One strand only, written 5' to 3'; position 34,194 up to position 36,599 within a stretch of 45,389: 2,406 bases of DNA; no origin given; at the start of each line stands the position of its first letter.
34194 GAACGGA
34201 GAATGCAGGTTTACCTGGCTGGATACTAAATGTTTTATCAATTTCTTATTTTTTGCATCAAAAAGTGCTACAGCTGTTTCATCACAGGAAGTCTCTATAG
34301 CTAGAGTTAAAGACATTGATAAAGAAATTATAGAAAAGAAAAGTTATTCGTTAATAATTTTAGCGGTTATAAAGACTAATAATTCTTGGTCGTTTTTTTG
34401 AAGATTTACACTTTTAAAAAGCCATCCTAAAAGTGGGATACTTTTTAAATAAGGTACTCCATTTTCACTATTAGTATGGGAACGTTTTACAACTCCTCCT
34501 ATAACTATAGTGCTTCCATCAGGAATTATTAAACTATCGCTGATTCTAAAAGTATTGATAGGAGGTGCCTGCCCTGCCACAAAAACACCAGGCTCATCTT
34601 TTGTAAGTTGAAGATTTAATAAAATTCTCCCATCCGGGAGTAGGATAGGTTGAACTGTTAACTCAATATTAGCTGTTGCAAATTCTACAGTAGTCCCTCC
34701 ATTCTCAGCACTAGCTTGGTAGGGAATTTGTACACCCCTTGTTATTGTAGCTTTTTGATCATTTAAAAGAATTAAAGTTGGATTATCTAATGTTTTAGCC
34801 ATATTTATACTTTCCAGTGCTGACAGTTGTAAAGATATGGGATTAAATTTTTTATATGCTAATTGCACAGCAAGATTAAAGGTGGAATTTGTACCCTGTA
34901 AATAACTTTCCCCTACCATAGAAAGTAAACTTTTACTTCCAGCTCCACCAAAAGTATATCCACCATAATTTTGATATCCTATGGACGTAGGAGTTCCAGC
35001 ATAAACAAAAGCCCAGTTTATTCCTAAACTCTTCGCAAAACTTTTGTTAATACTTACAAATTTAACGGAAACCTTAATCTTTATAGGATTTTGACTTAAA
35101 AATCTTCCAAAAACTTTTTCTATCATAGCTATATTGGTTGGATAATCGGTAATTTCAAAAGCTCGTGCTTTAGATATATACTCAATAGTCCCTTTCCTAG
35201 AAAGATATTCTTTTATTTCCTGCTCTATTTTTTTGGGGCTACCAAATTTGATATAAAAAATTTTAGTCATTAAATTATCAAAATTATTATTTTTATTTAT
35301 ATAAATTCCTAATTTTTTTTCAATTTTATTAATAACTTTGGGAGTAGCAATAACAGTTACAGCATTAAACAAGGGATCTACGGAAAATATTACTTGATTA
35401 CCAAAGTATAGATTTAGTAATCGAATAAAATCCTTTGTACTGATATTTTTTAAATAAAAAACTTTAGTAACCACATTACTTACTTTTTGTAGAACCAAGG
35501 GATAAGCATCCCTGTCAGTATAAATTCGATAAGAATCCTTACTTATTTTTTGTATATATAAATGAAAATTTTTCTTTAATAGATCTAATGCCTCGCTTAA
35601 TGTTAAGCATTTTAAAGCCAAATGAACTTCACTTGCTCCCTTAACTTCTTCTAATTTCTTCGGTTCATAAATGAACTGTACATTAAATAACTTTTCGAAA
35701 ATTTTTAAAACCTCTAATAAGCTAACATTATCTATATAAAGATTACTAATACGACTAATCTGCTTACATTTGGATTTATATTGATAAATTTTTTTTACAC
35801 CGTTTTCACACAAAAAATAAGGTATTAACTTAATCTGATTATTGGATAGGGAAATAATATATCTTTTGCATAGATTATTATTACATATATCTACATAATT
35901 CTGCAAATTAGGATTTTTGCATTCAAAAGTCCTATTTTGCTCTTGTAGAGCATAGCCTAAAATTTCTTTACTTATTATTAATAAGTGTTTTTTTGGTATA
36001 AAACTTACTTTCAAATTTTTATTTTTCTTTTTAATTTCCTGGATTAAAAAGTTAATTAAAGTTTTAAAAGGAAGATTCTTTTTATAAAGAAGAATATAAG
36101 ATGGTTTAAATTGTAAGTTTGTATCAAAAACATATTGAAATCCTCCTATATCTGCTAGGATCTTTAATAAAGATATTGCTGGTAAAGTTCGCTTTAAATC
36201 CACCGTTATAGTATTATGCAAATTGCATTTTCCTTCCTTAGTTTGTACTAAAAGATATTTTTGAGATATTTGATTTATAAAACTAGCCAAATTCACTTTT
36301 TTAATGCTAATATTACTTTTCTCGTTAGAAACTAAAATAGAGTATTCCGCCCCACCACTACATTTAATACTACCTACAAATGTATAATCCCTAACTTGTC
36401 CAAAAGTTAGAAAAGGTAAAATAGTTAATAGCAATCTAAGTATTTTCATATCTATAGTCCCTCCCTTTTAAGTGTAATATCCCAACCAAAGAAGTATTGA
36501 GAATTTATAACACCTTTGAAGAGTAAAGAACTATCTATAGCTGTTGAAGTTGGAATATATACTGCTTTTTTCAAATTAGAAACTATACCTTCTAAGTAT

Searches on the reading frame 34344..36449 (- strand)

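Call 29: search_protein_families(library=ncbifam, proteins=[window:34344-36449:-], max_evalue=1e-10)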
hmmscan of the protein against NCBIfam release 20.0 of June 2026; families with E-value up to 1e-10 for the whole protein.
window:34344-36449:- (701 aa): 8 families
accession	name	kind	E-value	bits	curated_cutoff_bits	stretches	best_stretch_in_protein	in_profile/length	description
TIGR02515.1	IV_pilus_PilQ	subfamily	1.5e-58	198.9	284.35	1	364-700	68-428/428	type IV pilus secretin PilQ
TIGR02517.1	type_II_gspD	equivalog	5.8e-38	130.8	351.35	1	461-700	341-591/600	type II secretion system secretin GspD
NF010083.0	PRK13568.1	equivalog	2.1e-35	122.3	554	1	520-700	234-418/419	DNA uptake porin HofQ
NF007851.2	PRK10560.1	exception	6.7e-28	97.6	598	1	400-700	124-410/412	DNA uptake porin HofQ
TIGR02516.1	type_III_yscC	equivalog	6.2e-25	87.7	238.45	1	421-700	200-462/463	type III secretion system outer membrane ring subunit SctC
TIGR02519.1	pilus_MshL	equivalog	3.5e-21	75.5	250.2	1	432-699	11-290/290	pilus (MSHA type) biogenesis protein MshL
NF042912.1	Amuc_1098_fam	equivalog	1.6e-18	66.2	750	1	631-699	728-796/805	Amuc_1098 family type IV pilus outer membrane protein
NF011873.0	PRK15346.1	equivalog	2.6e-14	52.8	524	1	429-700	245-495/499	EscC/YscC/HrcC family type III secretion system outer membrane ring protein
